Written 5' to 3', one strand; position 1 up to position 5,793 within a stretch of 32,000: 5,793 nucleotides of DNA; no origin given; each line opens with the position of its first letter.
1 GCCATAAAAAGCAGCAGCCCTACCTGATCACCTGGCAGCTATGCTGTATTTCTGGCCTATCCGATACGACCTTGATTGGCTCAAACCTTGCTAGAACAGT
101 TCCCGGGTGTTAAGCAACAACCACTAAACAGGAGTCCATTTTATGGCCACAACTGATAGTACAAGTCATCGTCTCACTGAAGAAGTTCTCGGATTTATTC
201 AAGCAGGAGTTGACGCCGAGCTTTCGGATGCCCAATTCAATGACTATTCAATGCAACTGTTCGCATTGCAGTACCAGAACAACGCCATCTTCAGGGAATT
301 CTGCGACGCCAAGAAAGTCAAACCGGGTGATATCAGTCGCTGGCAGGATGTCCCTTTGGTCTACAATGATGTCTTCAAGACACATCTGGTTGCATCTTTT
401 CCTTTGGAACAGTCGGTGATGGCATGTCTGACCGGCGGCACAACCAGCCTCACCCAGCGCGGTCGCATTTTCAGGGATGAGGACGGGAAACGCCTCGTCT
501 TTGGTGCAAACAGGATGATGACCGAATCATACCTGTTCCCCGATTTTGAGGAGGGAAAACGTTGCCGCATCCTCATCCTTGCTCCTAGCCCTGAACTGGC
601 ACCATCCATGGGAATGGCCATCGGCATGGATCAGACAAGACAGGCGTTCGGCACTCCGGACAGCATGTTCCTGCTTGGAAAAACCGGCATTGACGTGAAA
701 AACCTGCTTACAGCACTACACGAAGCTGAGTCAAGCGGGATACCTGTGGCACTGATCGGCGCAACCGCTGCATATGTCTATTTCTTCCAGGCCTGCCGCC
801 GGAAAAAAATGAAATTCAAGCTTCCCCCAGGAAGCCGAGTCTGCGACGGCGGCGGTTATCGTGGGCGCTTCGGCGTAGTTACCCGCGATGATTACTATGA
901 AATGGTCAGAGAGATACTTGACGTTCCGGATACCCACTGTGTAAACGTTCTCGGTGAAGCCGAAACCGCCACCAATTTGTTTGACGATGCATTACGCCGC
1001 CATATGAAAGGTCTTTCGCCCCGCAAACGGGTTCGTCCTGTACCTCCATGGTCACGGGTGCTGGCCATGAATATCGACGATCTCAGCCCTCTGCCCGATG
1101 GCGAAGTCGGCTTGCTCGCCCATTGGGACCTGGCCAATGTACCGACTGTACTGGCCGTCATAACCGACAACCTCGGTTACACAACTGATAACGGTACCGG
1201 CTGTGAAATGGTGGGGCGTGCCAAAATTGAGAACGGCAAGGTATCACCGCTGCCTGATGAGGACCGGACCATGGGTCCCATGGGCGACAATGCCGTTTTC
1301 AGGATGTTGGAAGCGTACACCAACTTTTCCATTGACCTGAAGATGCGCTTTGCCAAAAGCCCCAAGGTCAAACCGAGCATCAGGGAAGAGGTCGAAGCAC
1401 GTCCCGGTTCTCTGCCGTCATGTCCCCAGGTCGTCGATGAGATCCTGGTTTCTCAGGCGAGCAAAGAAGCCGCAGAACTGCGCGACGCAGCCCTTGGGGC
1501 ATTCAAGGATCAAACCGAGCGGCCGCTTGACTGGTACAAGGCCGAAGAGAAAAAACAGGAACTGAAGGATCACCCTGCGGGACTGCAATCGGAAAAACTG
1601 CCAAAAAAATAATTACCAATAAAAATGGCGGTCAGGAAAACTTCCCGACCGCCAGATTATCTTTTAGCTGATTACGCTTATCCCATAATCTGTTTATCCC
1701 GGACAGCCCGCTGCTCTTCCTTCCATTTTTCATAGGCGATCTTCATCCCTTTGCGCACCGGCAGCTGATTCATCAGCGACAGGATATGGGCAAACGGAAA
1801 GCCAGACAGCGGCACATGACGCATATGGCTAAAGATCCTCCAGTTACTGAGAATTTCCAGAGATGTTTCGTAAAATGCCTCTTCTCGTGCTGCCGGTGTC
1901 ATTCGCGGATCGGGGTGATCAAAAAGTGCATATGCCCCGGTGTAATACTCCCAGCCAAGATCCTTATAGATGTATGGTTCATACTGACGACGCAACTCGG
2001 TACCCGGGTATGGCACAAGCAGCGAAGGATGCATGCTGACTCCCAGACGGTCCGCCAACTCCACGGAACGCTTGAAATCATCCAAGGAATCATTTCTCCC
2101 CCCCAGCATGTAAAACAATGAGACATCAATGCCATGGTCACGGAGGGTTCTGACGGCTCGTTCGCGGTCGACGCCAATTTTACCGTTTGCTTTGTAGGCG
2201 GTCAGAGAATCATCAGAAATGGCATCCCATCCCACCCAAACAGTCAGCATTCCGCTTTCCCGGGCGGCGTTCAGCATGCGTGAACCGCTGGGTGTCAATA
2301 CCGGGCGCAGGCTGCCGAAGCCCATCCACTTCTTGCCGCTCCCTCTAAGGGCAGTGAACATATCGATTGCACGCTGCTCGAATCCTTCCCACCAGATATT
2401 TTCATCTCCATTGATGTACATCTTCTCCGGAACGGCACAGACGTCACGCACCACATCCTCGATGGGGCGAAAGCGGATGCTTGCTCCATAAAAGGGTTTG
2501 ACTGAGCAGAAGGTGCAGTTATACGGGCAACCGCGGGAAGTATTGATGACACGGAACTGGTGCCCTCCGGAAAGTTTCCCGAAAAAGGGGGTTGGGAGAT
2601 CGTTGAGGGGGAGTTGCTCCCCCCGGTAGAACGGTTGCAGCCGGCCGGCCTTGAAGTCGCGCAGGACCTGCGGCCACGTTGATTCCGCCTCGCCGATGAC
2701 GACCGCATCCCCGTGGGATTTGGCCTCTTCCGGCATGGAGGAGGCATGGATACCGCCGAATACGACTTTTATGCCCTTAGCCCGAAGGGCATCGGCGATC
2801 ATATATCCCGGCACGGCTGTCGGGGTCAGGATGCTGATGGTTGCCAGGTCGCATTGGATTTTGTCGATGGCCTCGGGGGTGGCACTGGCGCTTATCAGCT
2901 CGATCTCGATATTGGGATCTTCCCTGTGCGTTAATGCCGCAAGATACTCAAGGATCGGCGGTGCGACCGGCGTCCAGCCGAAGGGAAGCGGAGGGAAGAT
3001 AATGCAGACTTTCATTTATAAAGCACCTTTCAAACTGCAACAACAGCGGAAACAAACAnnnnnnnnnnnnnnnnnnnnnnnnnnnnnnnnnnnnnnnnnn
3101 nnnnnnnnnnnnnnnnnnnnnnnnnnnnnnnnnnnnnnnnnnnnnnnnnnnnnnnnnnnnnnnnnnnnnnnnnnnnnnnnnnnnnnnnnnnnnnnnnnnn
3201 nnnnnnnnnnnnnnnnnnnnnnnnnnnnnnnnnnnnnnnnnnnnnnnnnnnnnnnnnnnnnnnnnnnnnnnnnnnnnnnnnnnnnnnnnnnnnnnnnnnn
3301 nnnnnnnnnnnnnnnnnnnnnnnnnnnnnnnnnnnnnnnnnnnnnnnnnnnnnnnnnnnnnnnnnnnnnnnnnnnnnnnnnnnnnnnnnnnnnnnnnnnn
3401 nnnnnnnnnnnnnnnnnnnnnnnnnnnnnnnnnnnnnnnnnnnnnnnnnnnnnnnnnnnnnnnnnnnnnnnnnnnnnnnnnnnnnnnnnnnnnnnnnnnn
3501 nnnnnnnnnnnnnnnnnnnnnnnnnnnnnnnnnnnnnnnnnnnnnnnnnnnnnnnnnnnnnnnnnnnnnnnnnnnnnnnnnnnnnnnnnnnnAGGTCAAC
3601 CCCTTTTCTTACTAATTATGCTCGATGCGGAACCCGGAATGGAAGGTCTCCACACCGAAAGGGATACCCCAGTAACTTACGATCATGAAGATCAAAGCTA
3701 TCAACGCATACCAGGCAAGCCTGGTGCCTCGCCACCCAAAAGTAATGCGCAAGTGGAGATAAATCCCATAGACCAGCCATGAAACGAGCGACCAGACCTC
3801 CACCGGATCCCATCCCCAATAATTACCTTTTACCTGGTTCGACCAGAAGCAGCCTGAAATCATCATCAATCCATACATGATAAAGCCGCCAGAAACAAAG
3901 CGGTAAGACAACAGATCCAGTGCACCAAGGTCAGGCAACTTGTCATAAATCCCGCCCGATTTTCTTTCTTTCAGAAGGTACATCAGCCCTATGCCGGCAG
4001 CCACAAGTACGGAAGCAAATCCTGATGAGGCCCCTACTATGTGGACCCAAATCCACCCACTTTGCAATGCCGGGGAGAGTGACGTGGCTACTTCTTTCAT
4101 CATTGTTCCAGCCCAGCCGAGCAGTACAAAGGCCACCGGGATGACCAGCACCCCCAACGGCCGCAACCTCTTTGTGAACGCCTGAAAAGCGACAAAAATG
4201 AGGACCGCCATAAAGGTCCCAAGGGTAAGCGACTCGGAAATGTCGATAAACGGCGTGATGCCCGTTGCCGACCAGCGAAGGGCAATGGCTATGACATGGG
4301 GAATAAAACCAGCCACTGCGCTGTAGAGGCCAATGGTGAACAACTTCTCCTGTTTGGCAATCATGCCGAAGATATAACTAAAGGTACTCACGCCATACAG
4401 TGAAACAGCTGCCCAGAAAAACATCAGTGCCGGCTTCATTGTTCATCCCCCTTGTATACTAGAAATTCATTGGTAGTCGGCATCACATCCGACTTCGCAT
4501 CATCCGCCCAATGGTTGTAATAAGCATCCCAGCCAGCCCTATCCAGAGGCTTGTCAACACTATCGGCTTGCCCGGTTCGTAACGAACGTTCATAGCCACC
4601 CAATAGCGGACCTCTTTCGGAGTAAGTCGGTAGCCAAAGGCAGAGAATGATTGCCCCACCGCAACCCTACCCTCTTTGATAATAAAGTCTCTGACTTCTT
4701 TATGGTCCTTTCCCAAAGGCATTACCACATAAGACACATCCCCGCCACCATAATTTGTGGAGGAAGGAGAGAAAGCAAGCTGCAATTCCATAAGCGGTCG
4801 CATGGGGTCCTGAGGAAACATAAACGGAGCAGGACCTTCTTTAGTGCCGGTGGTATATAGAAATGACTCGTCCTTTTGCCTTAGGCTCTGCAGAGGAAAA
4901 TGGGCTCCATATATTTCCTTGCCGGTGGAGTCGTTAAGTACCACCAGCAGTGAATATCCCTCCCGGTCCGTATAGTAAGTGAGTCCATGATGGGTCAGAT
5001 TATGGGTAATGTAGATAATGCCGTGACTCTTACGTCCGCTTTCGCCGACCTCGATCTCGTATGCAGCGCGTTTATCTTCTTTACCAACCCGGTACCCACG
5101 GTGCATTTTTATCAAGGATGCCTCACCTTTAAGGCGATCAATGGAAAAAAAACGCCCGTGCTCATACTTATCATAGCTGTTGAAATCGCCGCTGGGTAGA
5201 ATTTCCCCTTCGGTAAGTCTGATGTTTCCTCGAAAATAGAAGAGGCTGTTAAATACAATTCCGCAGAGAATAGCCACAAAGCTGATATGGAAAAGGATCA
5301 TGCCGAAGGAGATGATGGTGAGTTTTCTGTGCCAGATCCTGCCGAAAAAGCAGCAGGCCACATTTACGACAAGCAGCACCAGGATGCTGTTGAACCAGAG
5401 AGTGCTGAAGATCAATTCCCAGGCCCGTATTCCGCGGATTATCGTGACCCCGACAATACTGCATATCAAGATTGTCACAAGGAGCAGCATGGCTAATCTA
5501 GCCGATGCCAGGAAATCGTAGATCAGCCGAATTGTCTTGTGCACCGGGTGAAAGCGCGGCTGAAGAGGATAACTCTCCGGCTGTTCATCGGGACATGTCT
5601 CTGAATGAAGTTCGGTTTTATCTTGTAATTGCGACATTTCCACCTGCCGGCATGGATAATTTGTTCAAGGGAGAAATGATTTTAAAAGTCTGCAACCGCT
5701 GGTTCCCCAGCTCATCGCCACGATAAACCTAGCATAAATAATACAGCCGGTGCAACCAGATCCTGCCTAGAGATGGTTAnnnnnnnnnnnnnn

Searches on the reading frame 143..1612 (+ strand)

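Call 9: search_protein_families(library=pfam, proteins=[window:143-1612:+], max_evalue=0.001)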
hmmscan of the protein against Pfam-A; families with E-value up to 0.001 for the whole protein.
window:143-1612:+ (489 aa): 1 family
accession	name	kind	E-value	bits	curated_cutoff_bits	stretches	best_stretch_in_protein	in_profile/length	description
PF04443.18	LuxE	-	1.8e-15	57.2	24.9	1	31-358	37-365/391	Acyl-protein synthetase, LuxE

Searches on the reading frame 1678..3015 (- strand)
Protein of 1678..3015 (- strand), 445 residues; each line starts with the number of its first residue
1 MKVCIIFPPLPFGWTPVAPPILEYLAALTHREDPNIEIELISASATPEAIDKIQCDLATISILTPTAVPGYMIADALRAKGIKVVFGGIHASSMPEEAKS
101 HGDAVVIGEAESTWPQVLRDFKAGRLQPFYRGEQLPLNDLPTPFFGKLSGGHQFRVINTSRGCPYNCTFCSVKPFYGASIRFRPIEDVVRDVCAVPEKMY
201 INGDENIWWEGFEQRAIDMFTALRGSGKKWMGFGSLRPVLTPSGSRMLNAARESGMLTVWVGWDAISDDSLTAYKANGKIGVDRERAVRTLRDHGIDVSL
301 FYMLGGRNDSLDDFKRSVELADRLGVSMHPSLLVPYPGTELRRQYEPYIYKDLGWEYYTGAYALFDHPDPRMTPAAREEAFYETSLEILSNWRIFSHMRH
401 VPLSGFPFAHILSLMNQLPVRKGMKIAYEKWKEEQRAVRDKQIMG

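Call 9: search_protein_families(library=pfam, proteins=[window:1678-3015:-], max_evalue=0.001)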
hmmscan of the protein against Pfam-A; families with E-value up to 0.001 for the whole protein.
window:1678-3015:- (445 aa): 2 families
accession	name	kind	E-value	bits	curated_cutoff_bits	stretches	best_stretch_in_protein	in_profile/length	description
PF04055.27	Radical_SAM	-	2.9e-11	44.3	29.5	1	157-320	1-165/166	Radical SAM superfamily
PF02310.24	B12-binding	-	1.3e-09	38.3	32.1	1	42-117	35-120/121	B12 binding domain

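Call 33: search_protein_families(library=ncbifam, proteins=[window:1678-3015:-], max_evalue=0.01)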
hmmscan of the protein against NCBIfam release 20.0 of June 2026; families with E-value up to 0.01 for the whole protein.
window:1678-3015:- (445 aa): 19 families
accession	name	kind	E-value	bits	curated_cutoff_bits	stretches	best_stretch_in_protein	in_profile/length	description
TIGR04013.1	B12_SAM_MJ_1487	hypoth_equivalog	2.7e-21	75.8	251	1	41-192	30-189/382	TIGR04013 family B12-binding domain/radical SAM domain-containing protein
TIGR04072.2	rSAM_ladder_B12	equivalog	2.1e-15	56.3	360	1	74-324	90-349/443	lipid biosynthesis B12-binding/radical SAM protein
TIGR04014.1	B12_SAM_MJ_0865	equivalog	4.2e-15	55.5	360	1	157-343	163-356/434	methyl-coenzyme M reductase glutamine C-methyltransferase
TIGR04367.1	HpnR_B12_rSAM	equivalog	3.9e-13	48.8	650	1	156-342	188-370/490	hopanoid C-3 methylase HpnR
TIGR03471.1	HpnJ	equivalog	1.3e-09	37.4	577.6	1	152-344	195-386/472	hopanoid biosynthesis associated radical SAM protein HpnJ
TIGR02026.1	BchE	equivalog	5.6e-08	32.1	481.35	1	151-318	191-359/497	magnesium-protoporphyrin IX monomethyl ester anaerobic oxidative cyclase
NF033070.1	rSAM_AprD4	equivalog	1.8e-07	30.5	500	1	150-343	192-388/456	AprD4 family radical SAM diol-dehydratase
TIGR04295.1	B12_rSAM_oligo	hypoth_equivalog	3e-07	29.5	400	1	157-194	203-239/422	TIGR04295 family B12-binding domain-containing radical SAM protein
NF050148.1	rSAM_ApyD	equivalog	3.1e-07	29.2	750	1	157-198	202-243/645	RiPP biosynthesis radical SAM protein ApyD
NF045585.1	rSAM_slr0320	equivalog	1.4e-05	23.8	775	1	156-209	237-286/511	photosystem II high light acclimation radical SAM protein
TIGR00089.1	TIGR00089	subfamily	5.2e-05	22.2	251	1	80-195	67-180/429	MiaB/RimO family radical SAM methylthiotransferase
NF033712.0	B12_rSAM_KedN5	subfamily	7e-05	21.2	700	1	155-171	196-212/624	KedN5 family methylcobalamin-dependent radical SAM C-methyltransferase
NF040546.1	rSAM_CUAEP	equivalog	8.2e-05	21.5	500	1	157-193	174-210/468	CUAEP/CCAEP-tail radical SAM (seleno)protein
NF038361.1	rSAM_Sden_1168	equivalog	9.6e-05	21.1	575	1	150-270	278-397/560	Sden_1168 family B12-binding radical SAM P-methyltransferase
TIGR04385.1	B12_rSAM_cofa1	equivalog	0.00014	21.2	450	1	157-193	198-234/438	B12 lower ligand biosynthesis radical SAM protein BzaD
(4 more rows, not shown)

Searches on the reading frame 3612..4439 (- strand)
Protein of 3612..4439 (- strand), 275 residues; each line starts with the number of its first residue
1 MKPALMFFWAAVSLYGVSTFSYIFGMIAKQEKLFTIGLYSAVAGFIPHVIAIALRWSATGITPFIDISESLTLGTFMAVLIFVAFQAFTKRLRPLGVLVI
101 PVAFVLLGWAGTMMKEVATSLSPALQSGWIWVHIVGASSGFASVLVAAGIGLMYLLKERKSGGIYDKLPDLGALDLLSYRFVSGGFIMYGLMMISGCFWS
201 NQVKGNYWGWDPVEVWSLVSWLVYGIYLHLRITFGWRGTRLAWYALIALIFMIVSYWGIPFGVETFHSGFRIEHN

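Call 9: search_protein_families(library=pfam, proteins=[window:3612-4439:-], max_evalue=0.001)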
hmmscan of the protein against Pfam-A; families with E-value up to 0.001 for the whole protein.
window:3612-4439:- (275 aa): 1 family
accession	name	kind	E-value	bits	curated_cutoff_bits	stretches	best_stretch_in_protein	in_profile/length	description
PF01578.25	Cytochrom_C_asm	-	9.7e-32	110.8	29.9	1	66-264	3-209/212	Cytochrome C assembly protein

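Call 33: search_protein_families(library=ncbifam, proteins=[window:3612-4439:-], max_evalue=0.01)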
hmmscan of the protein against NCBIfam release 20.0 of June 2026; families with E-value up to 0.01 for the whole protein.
window:3612-4439:- (275 aa): 2 families
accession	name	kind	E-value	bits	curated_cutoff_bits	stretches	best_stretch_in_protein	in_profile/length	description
TIGR03144.1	cytochr_II_ccsB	equivalog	7.1e-49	166.8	187.6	1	42-268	3-250/252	c-type cytochrome biogenesis protein CcsB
NF007691.0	PRK10369.1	subfamily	0.0078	15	394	1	121-258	162-291/573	heme lyase NrfEFG subunit NrfE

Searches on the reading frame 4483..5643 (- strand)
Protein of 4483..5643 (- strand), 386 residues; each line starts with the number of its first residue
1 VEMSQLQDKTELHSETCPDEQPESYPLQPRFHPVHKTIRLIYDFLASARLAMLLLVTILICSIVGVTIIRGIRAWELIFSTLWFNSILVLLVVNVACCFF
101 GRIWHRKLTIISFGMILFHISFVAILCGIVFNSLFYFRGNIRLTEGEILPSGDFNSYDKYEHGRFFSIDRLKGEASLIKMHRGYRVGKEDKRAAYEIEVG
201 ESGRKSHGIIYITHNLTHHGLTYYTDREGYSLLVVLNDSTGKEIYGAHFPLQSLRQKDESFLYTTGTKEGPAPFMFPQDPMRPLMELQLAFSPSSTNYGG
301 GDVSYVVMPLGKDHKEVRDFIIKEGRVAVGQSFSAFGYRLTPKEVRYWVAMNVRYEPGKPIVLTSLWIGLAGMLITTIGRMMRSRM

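Call 9: search_protein_families(library=pfam, proteins=[window:4483-5643:-], max_evalue=0.001)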
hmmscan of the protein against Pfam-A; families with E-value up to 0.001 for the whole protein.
window:4483-5643:- (386 aa): 1 family
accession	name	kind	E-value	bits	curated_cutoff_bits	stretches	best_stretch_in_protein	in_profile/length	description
PF05140.19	ResB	-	2.7e-10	40.1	24.6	1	113-148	152-187/486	ResB-like family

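Call 33: search_protein_families(library=ncbifam, proteins=[window:4483-5643:-], max_evalue=0.01)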
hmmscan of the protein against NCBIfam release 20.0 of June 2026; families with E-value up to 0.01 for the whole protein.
window:4483-5643:- (386 aa): 1 family
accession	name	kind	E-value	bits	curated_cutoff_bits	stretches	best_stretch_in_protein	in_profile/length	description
TIGR00353.1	nrfE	subfamily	4.6e-05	22.5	569.05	1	37-148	358-464/578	heme lyase CcmF/NrfE family subunit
